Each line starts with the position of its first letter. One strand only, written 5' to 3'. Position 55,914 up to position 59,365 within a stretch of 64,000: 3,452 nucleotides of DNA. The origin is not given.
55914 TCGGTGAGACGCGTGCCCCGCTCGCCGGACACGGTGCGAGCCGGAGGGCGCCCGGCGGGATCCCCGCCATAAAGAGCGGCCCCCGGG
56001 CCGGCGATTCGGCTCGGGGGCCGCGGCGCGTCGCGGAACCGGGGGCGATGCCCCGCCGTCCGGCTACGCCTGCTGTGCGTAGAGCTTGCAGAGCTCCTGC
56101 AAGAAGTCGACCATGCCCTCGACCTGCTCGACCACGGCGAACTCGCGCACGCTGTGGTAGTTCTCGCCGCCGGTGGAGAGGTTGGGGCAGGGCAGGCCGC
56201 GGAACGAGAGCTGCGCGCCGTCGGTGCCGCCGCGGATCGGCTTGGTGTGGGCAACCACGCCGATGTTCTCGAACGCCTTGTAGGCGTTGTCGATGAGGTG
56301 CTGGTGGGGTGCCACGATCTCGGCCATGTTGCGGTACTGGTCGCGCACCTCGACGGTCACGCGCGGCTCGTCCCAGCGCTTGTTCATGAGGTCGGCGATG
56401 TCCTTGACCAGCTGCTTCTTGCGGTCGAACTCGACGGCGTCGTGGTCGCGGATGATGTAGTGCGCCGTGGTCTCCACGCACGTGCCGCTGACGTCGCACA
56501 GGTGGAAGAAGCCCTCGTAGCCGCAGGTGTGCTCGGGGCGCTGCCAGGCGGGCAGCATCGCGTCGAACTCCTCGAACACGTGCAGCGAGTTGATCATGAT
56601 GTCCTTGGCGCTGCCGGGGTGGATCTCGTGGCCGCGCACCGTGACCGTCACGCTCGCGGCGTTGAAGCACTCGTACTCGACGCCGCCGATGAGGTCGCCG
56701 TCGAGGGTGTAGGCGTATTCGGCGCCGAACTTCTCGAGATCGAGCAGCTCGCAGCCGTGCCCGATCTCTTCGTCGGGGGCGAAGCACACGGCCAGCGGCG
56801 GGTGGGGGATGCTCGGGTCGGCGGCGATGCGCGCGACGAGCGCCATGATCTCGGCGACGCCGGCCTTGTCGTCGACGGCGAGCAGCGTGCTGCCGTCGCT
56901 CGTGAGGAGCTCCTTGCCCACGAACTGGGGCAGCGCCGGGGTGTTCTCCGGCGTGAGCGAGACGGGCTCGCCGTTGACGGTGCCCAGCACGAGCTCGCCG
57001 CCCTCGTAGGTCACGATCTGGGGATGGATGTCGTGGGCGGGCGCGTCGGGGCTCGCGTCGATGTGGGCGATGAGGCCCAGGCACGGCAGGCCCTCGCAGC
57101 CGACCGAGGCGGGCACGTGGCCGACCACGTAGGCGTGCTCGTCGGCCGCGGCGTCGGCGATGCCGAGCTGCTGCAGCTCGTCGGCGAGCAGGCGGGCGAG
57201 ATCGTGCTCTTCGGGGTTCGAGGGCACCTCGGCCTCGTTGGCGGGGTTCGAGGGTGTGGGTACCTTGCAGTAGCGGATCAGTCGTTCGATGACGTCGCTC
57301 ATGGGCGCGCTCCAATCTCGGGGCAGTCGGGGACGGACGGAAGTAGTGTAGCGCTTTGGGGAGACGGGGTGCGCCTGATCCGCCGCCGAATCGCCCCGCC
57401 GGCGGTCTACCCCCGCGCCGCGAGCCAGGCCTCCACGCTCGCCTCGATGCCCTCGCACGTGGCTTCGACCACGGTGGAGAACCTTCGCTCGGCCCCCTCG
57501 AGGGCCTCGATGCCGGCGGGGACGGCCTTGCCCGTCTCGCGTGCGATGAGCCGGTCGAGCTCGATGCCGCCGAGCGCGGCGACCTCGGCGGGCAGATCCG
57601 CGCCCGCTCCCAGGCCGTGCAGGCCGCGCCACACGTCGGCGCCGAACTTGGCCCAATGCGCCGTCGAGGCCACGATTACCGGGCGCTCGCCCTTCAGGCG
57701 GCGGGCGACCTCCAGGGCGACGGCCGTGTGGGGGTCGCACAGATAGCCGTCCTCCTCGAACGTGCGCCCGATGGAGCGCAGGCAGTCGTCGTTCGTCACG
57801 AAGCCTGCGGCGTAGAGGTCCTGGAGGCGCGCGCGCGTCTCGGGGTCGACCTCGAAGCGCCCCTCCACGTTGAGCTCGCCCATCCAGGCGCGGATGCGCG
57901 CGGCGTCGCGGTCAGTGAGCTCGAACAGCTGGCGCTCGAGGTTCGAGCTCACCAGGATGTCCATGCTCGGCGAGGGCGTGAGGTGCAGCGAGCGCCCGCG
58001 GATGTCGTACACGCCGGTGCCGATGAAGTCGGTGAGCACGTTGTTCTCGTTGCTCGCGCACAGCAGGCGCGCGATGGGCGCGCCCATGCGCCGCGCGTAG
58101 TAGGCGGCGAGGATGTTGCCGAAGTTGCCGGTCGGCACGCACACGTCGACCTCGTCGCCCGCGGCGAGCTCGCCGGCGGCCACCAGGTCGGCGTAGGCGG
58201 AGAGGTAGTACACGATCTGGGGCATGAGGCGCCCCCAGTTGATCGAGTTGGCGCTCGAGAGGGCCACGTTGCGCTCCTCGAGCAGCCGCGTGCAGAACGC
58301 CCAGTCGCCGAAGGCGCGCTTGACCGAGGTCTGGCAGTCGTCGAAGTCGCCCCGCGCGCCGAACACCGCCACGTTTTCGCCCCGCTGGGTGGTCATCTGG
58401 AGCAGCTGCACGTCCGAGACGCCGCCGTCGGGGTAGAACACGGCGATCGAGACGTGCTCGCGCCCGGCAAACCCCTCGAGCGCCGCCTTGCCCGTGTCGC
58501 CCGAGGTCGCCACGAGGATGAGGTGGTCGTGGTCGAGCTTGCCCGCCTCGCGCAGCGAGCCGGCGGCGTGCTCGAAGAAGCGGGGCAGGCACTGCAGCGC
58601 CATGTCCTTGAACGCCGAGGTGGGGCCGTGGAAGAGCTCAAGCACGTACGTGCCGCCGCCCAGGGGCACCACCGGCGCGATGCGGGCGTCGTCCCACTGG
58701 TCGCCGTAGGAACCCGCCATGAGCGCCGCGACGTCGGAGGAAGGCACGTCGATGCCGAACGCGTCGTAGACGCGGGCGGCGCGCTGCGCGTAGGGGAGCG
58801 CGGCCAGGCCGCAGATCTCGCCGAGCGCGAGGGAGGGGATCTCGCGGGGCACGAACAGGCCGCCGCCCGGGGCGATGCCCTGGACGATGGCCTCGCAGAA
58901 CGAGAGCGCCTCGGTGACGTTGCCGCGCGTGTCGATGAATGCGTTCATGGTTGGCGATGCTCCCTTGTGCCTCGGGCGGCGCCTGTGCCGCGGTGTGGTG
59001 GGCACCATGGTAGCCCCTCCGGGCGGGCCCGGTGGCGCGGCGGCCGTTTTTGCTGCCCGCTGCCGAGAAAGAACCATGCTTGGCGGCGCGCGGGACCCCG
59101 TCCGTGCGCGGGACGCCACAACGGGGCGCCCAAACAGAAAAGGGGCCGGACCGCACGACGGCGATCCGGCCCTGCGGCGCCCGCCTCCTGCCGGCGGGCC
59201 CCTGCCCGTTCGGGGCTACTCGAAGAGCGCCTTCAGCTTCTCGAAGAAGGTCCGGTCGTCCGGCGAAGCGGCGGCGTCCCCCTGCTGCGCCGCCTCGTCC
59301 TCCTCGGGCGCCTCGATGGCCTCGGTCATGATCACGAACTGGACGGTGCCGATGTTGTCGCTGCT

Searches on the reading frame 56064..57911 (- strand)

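Call 7: search_protein_families(library=pfam, proteins=[window:56064-57911:-], max_evalue=0.001)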
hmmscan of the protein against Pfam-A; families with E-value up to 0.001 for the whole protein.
window:56064-57911:- (615 aa): 2 families
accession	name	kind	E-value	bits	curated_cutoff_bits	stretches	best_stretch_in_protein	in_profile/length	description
PF07687.19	M20_dimer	-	9.5e-12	45.3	21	1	416-512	4-102/107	Peptidase dimerisation domain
PF01546.33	Peptidase_M20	-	1.6e-09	38.4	24.6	1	345-608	33-204/206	Peptidase family M20/M25/M40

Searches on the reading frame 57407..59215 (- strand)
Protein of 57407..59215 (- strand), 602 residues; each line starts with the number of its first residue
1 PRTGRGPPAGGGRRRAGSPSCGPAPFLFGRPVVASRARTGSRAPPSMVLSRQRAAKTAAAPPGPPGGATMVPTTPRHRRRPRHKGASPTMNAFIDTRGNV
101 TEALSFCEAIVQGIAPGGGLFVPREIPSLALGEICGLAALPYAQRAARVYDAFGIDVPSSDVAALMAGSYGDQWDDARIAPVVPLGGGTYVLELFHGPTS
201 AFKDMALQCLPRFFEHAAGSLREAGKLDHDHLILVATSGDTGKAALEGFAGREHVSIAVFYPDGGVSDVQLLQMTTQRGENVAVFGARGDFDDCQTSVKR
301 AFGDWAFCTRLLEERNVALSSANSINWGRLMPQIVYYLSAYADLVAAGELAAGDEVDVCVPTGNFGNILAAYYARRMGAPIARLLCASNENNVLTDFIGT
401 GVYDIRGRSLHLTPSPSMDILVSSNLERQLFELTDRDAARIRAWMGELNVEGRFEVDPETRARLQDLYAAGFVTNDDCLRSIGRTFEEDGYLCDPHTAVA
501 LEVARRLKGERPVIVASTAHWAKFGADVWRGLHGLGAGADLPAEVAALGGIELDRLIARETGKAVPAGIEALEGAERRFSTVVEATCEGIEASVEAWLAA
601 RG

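Call 7: search_protein_families(library=pfam, proteins=[window:57407-59215:-], max_evalue=0.001)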
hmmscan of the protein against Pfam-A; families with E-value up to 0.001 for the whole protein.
window:57407-59215:- (602 aa): 3 families
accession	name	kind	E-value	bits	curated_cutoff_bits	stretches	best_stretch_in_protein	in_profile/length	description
PF14821.11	Thr_synth_N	-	6.7e-14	52.2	25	1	93-170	2-79/79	Threonine synthase N terminus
PF00291.31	PALP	-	1.4e-12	48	35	1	192-510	28-286/295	Pyridoxal-phosphate dependent enzyme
PF24857.1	THR4_C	-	0.00012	22.6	27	0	497-534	1-43/85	Threonine synthase, C-terminal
